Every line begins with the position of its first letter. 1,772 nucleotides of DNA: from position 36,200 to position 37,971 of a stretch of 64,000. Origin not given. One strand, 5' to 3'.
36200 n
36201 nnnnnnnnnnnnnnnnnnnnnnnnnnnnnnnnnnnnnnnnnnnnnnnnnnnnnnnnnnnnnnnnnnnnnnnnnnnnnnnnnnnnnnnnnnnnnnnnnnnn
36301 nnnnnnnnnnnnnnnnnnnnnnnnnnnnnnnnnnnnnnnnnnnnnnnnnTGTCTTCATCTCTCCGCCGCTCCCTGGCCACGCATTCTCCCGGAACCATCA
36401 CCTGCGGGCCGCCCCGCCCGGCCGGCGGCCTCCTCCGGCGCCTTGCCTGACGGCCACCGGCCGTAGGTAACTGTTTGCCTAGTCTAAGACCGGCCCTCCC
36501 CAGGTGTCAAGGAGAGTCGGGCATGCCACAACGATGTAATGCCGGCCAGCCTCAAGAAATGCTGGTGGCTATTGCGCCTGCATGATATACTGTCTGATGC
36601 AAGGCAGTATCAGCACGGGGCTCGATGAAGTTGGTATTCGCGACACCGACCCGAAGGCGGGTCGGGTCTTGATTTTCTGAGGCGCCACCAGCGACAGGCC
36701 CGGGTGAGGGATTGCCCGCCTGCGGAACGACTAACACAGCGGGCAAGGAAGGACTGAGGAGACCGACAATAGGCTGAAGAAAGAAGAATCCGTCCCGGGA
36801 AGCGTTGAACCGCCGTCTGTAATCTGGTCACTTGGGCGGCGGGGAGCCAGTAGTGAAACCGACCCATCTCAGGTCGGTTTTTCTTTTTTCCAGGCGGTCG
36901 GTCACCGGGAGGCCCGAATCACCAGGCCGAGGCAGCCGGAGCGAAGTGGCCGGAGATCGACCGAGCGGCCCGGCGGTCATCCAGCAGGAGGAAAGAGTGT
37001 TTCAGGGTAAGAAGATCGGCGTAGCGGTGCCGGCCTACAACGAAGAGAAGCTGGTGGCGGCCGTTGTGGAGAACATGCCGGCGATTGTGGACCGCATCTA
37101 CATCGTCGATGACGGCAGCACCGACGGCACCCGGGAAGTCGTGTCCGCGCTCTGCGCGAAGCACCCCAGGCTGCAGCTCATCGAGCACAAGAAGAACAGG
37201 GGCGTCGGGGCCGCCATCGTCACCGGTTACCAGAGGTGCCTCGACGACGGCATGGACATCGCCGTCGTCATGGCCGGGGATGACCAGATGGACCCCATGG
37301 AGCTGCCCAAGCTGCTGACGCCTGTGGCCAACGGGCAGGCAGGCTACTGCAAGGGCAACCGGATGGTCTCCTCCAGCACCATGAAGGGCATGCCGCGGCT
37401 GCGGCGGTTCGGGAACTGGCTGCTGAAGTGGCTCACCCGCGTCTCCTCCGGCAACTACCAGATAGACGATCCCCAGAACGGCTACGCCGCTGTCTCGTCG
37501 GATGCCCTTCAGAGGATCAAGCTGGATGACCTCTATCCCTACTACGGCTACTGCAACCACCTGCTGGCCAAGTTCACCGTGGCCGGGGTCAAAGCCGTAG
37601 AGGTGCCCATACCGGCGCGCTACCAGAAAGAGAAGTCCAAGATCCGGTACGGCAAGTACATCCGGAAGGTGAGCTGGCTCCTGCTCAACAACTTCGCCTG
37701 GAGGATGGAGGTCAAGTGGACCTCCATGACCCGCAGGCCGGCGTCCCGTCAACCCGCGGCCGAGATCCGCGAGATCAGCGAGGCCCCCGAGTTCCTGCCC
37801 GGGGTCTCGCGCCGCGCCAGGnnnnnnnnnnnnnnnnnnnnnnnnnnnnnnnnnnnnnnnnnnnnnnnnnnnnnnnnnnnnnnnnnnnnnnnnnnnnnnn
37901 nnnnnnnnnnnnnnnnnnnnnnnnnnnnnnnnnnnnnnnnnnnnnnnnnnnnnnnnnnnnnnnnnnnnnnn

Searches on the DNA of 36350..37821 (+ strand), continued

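Call 55: search_rna_families(sources=[L040, L047, L049, L030, L033, L064, L014, L036], threshold=gathering)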
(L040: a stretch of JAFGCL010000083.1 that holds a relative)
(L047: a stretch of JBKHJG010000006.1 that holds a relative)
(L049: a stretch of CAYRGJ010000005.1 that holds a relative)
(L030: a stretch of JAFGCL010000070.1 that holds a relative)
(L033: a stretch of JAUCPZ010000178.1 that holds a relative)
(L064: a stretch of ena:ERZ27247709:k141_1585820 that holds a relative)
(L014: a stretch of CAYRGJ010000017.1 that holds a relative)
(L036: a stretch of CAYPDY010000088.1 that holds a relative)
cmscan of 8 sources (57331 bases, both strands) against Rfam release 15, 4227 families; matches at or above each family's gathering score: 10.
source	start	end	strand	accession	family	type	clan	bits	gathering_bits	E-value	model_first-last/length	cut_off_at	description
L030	1154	1237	+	RF01786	c-di-GMP-II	Cis-reg; riboswitch;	CL00127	70.6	53.5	7.1e-14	1-84/84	no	Cyclic di-GMP-II riboswitch aptamer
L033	3169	3252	-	RF01786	c-di-GMP-II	Cis-reg; riboswitch;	CL00127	64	53.5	5e-12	1-84/84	no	Cyclic di-GMP-II riboswitch aptamer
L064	1072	1155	+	RF01786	c-di-GMP-II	Cis-reg; riboswitch;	CL00127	63.8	53.5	5.9e-12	1-84/84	no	Cyclic di-GMP-II riboswitch aptamer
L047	1801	1884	-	RF01786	c-di-GMP-II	Cis-reg; riboswitch;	CL00127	62.7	53.5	1.2e-11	1-84/84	no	Cyclic di-GMP-II riboswitch aptamer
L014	1806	1888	+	RF01786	c-di-GMP-II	Cis-reg; riboswitch;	CL00127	61.9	53.5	2e-11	1-84/84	no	Cyclic di-GMP-II riboswitch aptamer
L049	6797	6880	+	RF01786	c-di-GMP-II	Cis-reg; riboswitch;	CL00127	61.8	53.5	2.1e-11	1-84/84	no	Cyclic di-GMP-II riboswitch aptamer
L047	2213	2298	-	RF01786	c-di-GMP-II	Cis-reg; riboswitch;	CL00127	61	53.5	3.5e-11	1-84/84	no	Cyclic di-GMP-II riboswitch aptamer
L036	497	565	+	RF01786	c-di-GMP-II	Cis-reg; riboswitch;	CL00127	60.1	53.5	6.5e-11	9-76/84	no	Cyclic di-GMP-II riboswitch aptamer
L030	5215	5298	-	RF01786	c-di-GMP-II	Cis-reg; riboswitch;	CL00127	58.4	53.5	1.9e-10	1-84/84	no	Cyclic di-GMP-II riboswitch aptamer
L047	6713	6796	-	RF01786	c-di-GMP-II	Cis-reg; riboswitch;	CL00127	57.1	53.5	4.5e-10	1-84/84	no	Cyclic di-GMP-II riboswitch aptamer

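Call 85: build_rna_model(alignment_id=A5)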
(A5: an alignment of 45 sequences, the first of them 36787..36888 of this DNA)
Model R1 built from alignment A5 (45 sequences, 115 columns); structure: RNAalifold consensus.
model positions 102; base pairs 21; branch points 1; effective number of sequences 1.99; information 0.59 bits per position. Calibrated on 0.2 Mb of random sequence (short: E-values are rough).
structure used (alignment columns):
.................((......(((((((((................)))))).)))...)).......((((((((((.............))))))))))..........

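Call 86: search_with_rna_model(model_id=R1, sources=[L001, L004, L014, L036, L065, L064, L033], filters=off, max_evalue=10, show_alignments=0)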
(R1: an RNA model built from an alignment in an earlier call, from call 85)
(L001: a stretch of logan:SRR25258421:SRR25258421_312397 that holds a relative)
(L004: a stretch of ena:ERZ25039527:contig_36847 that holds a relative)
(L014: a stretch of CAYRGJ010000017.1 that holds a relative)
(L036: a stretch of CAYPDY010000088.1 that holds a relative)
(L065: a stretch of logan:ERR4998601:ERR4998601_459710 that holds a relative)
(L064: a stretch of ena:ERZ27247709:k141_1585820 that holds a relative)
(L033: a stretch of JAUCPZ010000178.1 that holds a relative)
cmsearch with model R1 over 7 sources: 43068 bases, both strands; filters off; matches with E-value up to 10: 31.
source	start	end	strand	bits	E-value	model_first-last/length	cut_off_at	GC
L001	2869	2971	+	102.3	2.7e-23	1-102/102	no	0.54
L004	2857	2959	+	101.9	3.4e-23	1-102/102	no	0.54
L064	1069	1170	+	101.8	3.7e-23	1-102/102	no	0.48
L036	486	588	+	101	5.7e-23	1-102/102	no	0.56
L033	3154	3255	-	99.6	1.2e-22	1-102/102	no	0.59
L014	1802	1903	+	98.3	2.5e-22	1-102/102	no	0.56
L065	1196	1298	+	96.6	6.4e-22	1-102/102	no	0.51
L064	1137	1163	-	21.6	0.00073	69-95/102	no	0.56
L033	3161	3187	+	21.1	0.00097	69-95/102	no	0.59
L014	1870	1903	-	20.4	0.0014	62-95/102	no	0.44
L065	1258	1314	-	20.1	0.0016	1-102/102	no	0.42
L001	2939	2963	-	19.3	0.0026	70-94/102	no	0.52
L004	2927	2951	-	19.1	0.0028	70-94/102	no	0.52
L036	556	580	-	19.1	0.0028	70-94/102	no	0.52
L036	303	374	+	15.6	0.02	1-102/102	no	0.54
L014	1585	1671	+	14.7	0.033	1-102/102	no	0.57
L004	2674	2745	+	13.3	0.071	1-102/102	no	0.54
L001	2681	2756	+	12.5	0.11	1-102/102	no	0.62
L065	852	942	+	9.5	0.6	1-102/102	no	0.58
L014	1641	1660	-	7.7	1.6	73-91/102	no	0.7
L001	2727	2746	-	7.2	2.1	73-91/102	no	0.75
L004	2716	2735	-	7.1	2.3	73-91/102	no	0.75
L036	345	364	-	7.1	2.3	73-91/102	no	0.75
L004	117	233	-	6.8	2.7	1-102/102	no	0.66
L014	1213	1252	+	6.4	3.2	20-59/102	no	0.57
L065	912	931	-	5.7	4.8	73-91/102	no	0.7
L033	3355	3385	+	5.5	5.5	69-95/102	no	0.61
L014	3240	3306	-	5.2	6.5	1-102/102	no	0.61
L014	5345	5406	-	5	7.2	1-102/102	no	0.63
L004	5474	5551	-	4.8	8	1-102/102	no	0.67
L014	3313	3331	-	4.5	9.4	73-91/102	no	0.79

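Call 87: search_with_rna_model(model_id=R1, source=window, start=36350, end=37000, filters=off, max_evalue=10, show_alignments=3)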
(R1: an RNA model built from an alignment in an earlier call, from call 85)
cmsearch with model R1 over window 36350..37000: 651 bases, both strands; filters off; matches with E-value up to 10: 17.
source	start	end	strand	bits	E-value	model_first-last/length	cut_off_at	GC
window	36786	36888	+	103.5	2.2e-25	1-102/102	no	0.56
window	36856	36880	-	19.9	2.8e-05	70-94/102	no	0.52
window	36606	36675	+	15.6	0.0003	1-102/102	no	0.57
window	36646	36665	-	6.2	0.054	73-91/102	no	0.8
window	36705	36750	+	1.2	0.9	18-60/102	no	0.61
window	36942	36959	-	0.9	1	32-49/102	no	0.67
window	36587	36610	-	0.8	1.1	70-94/102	no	0.42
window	36712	36746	-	0.4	1.4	25-56/102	no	0.63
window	36529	36591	+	0.1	1.7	1-102/102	no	0.51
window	36486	36554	-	-0.2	2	68-95/102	no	0.62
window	36491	36521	+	-0.8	2.7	25-58/102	no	0.71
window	36912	36933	-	-0.8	2.7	30-51/102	no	0.73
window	36422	36460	-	-1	3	25-56/102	no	0.82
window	36451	36463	+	-1.9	5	74-90/102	no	0.92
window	36911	36928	+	-2.3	6.2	75-89/102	no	0.72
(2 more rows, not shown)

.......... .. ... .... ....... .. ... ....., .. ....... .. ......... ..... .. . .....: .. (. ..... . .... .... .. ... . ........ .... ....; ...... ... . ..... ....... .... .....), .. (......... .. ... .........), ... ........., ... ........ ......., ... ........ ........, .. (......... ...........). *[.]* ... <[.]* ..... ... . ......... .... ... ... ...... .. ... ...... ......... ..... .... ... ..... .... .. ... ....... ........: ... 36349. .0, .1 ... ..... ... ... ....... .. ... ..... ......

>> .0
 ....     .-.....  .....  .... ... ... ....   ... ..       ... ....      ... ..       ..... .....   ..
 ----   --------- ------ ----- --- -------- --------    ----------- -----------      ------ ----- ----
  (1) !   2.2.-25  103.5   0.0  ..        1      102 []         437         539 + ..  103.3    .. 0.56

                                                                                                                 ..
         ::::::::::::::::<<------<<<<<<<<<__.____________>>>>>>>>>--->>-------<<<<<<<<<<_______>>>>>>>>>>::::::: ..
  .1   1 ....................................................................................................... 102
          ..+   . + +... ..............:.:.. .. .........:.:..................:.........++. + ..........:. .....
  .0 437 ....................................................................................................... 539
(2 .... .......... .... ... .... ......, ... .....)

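Call 88: search_with_rna_model(model_id=R1, sources=[L014, L001, L065], filters=off, max_evalue=1, show_alignments=10)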
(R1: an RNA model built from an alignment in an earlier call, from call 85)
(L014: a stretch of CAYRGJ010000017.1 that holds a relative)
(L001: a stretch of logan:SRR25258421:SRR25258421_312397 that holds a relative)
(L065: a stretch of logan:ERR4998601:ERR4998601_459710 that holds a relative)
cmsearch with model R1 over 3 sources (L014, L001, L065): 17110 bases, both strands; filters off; matches with E-value up to 1: 11.
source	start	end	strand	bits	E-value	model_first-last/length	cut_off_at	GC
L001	2869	2971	+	102.3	1.1e-23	1-102/102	no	0.54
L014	1802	1903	+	98.3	9.9e-23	1-102/102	no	0.56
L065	1196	1298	+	96.6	2.6e-22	1-102/102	no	0.51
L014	1870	1903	-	20.4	0.00054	62-95/102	no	0.44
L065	1258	1314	-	20.1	0.00065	1-102/102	no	0.42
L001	2939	2963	-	19.3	0.0011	70-94/102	no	0.52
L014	1585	1671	+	14.7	0.013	1-102/102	no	0.57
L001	2681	2756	+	12.5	0.045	1-102/102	no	0.62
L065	852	942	+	9.5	0.24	1-102/102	no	0.58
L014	1641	1660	-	7.7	0.63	73-91/102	no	0.7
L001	2727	2746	-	7.2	0.84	73-91/102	no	0.75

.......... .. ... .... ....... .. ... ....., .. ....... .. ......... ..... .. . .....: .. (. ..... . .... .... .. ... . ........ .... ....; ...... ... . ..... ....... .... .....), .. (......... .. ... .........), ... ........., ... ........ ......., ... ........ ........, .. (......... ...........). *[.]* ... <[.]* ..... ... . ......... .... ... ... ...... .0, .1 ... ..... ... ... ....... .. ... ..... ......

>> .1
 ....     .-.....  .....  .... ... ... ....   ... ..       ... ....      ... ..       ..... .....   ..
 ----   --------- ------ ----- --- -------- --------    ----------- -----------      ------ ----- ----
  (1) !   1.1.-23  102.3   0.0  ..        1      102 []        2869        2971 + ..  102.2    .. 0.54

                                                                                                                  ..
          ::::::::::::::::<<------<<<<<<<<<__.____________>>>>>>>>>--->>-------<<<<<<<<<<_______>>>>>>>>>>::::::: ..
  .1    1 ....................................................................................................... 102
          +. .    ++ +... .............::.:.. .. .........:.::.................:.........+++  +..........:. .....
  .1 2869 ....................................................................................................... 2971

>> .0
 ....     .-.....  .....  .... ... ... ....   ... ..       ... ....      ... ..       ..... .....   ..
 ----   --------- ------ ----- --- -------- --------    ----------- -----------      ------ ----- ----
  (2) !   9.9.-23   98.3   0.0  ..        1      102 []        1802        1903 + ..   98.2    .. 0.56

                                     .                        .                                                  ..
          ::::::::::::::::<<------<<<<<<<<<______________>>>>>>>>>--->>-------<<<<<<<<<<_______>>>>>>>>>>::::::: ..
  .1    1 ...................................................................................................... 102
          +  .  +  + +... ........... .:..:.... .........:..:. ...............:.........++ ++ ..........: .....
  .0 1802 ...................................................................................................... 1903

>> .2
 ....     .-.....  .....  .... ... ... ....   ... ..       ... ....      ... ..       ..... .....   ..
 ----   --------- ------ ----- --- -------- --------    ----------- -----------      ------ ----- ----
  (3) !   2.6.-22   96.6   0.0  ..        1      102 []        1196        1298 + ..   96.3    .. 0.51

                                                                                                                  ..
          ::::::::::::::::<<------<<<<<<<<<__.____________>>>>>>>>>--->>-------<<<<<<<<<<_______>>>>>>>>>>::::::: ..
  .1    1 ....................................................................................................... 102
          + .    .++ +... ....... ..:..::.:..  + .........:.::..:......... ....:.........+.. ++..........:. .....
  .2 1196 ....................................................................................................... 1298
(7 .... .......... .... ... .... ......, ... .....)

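Call 89: search_with_rna_model(model_id=R1, source=window, filters=off, max_evalue=10)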
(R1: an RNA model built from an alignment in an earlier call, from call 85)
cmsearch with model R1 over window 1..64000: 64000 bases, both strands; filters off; matches with E-value up to 10: 28.
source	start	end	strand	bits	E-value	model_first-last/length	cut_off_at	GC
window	36786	36888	+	103.5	2.1e-23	1-102/102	no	0.56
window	18360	18458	-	95.4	1.9e-21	1-102/102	no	0.56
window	36856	36880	-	19.9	0.0027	70-94/102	no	0.52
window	36606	36675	+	15.6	0.03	1-102/102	no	0.57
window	18360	18390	+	15.3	0.034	62-95/102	no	0.45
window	25483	25546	-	9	1.1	1-102/102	no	0.78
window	35987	36013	+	8.9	1.2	69-95/102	no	0.89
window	44486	44518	-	8.6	1.5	25-58/102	no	0.61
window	51880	51898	-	8.4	1.6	73-91/102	no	0.68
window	57112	57184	-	7.1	3.3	1-102/102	no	0.7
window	35990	36010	-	7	3.6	72-92/102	no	0.9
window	28378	28399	+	6.5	4.6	71-93/102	no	0.73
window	25673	25701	+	6.4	5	69-95/102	no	0.86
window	25673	25701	-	6.3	5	69-95/102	no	0.86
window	52127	52147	-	6.3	5.2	72-92/102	no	0.81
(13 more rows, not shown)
